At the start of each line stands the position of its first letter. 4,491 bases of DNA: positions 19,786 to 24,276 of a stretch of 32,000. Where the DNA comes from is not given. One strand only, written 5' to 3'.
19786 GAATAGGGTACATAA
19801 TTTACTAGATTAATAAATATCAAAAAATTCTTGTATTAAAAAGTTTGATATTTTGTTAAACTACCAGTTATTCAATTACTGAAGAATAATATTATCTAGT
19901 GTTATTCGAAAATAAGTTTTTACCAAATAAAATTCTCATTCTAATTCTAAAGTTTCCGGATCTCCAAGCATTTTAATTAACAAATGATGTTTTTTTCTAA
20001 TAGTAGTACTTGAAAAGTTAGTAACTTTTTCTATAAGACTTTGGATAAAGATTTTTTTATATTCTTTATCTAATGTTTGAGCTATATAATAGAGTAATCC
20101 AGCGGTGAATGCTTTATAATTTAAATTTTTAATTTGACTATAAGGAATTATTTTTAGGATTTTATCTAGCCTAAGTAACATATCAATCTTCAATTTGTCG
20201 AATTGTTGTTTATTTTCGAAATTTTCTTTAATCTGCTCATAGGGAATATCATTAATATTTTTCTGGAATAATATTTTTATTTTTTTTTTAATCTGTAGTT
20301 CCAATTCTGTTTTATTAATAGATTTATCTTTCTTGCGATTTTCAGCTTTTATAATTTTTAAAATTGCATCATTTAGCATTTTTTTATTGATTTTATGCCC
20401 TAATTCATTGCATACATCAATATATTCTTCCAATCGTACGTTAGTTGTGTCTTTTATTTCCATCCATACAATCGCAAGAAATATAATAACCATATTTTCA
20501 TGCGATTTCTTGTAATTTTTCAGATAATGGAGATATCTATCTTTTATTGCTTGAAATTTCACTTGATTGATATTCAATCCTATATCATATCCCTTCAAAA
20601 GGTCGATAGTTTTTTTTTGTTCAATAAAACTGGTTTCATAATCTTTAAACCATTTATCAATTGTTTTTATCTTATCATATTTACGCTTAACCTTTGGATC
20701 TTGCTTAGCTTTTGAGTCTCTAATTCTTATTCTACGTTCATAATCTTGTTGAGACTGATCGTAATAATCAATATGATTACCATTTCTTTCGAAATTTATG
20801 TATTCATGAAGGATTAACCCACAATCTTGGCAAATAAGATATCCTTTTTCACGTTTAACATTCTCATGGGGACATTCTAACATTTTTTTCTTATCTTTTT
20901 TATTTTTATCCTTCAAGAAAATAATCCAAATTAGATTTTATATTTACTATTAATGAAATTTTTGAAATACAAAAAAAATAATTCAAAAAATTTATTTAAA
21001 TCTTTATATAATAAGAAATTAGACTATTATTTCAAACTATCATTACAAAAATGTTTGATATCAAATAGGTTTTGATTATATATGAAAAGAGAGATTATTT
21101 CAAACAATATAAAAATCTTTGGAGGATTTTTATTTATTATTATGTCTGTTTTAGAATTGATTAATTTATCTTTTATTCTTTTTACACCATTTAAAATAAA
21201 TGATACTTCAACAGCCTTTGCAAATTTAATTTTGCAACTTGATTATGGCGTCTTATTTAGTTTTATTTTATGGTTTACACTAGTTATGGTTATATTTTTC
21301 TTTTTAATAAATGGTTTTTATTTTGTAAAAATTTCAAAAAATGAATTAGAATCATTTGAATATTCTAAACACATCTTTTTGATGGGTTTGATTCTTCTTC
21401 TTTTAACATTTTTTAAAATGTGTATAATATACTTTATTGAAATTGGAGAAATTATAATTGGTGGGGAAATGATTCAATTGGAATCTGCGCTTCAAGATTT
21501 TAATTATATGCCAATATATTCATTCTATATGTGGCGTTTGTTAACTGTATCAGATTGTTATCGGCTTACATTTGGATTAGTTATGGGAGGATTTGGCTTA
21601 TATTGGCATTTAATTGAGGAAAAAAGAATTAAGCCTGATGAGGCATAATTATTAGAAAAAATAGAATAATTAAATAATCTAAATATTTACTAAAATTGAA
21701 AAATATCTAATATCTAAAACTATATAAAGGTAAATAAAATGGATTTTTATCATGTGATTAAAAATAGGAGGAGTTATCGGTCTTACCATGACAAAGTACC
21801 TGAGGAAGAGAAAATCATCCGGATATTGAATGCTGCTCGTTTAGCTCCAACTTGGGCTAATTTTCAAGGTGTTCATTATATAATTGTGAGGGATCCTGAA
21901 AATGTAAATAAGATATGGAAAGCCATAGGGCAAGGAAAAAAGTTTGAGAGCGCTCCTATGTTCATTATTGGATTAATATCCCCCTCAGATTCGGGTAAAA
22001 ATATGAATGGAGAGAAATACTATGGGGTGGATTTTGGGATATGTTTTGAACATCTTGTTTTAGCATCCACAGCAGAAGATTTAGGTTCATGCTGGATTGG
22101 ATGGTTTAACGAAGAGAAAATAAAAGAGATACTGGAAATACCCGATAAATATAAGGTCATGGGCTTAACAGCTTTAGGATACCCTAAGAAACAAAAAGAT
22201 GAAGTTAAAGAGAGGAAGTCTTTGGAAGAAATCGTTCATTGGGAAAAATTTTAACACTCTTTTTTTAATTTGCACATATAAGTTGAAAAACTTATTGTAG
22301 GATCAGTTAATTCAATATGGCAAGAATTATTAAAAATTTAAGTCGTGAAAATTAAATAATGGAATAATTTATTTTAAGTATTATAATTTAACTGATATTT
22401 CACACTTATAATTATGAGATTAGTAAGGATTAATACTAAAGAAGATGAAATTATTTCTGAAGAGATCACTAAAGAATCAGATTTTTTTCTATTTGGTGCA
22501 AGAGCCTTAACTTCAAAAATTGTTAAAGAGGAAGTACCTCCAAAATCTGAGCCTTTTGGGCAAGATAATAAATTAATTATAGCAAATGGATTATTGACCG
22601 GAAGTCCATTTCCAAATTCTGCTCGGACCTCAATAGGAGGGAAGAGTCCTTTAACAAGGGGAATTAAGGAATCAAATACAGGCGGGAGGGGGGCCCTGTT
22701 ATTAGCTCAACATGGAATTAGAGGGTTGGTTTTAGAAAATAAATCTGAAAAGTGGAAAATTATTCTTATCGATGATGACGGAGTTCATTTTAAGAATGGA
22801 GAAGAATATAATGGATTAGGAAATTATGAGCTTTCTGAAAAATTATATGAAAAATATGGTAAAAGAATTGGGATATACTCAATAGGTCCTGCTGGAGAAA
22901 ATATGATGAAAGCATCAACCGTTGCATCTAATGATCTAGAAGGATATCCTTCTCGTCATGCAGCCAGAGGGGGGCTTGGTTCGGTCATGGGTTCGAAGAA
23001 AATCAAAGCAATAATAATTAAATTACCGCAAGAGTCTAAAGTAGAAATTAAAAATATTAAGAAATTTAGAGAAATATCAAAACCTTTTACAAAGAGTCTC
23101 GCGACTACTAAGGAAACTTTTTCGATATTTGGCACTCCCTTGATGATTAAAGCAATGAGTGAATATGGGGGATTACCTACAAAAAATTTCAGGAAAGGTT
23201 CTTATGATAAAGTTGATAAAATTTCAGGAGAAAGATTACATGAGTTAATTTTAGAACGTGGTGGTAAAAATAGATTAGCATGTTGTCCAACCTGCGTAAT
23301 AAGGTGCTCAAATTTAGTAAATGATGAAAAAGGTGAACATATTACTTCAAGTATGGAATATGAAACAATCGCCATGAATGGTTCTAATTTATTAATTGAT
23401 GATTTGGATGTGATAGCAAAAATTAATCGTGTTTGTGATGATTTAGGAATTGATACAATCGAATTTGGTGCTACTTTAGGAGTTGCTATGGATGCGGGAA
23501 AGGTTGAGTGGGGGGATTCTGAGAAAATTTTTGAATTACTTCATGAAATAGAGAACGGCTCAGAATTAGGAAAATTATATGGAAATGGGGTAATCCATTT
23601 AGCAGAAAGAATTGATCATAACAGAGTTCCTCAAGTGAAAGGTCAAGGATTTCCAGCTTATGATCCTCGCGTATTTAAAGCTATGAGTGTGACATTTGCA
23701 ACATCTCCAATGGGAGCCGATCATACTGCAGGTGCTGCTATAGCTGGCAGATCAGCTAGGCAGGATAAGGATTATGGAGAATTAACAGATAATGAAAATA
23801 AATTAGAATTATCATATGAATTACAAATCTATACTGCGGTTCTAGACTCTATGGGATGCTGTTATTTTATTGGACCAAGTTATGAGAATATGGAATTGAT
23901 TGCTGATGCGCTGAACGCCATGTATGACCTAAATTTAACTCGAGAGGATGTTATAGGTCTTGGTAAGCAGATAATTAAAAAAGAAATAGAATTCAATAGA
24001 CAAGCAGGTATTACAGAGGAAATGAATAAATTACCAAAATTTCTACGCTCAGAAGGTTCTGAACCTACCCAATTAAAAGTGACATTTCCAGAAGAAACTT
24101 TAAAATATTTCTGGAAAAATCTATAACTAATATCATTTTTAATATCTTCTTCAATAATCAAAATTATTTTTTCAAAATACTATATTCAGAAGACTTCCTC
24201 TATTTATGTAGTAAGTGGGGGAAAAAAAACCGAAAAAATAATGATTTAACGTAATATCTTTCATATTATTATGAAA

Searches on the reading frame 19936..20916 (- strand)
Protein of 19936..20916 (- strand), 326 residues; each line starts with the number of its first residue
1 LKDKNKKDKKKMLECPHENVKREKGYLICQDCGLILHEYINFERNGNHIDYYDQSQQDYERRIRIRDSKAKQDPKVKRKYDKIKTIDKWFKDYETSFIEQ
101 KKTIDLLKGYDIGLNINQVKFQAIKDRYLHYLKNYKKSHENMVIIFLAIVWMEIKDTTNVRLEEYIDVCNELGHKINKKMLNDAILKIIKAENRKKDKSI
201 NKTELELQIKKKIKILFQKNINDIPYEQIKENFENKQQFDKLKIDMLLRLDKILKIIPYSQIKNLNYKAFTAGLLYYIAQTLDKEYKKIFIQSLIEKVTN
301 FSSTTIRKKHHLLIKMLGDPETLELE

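Call 41: search_protein_families(library=pfam, proteins=[window:19936-20916:-], max_evalue=0.001)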
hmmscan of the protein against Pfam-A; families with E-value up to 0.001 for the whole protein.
window:19936-20916:- (326 aa): 1 family
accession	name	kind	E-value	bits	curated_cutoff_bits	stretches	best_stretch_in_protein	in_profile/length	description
PF08792.16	A2L_zn_ribbon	-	0.00046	20.2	22.9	0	15-35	9-30/33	A2L zinc ribbon domain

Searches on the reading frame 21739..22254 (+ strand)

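Call 41: search_protein_families(library=pfam, proteins=[window:21739-22254:+], max_evalue=0.001)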
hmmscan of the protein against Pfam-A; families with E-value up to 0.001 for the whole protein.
window:21739-22254:+ (171 aa): 2 families
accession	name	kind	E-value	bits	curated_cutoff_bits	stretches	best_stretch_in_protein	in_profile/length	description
PF00881.29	Nitroreductase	-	4.8e-26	92.4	23.5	2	7-76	1-70/167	Nitroreductase family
PF14512.11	TM1586_NiRdase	-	4.1e-14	53.1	27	1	3-168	2-151/215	Putative TM nitroreductase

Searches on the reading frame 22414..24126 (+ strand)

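Call 41: search_protein_families(library=pfam, proteins=[window:22414-24126:+], max_evalue=0.001)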
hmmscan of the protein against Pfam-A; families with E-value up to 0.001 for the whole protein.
window:22414-24126:+ (570 aa): 2 families
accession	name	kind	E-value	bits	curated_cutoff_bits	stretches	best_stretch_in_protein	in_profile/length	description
PF01314.23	AFOR_C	-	9.7e-75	252.5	27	1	226-552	11-349/385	Aldehyde ferredoxin oxidoreductase, domains 2 & 3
PF02730.20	AFOR_N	-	7.5e-58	196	29.8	1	2-203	2-197/199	Aldehyde ferredoxin oxidoreductase, N-terminal domain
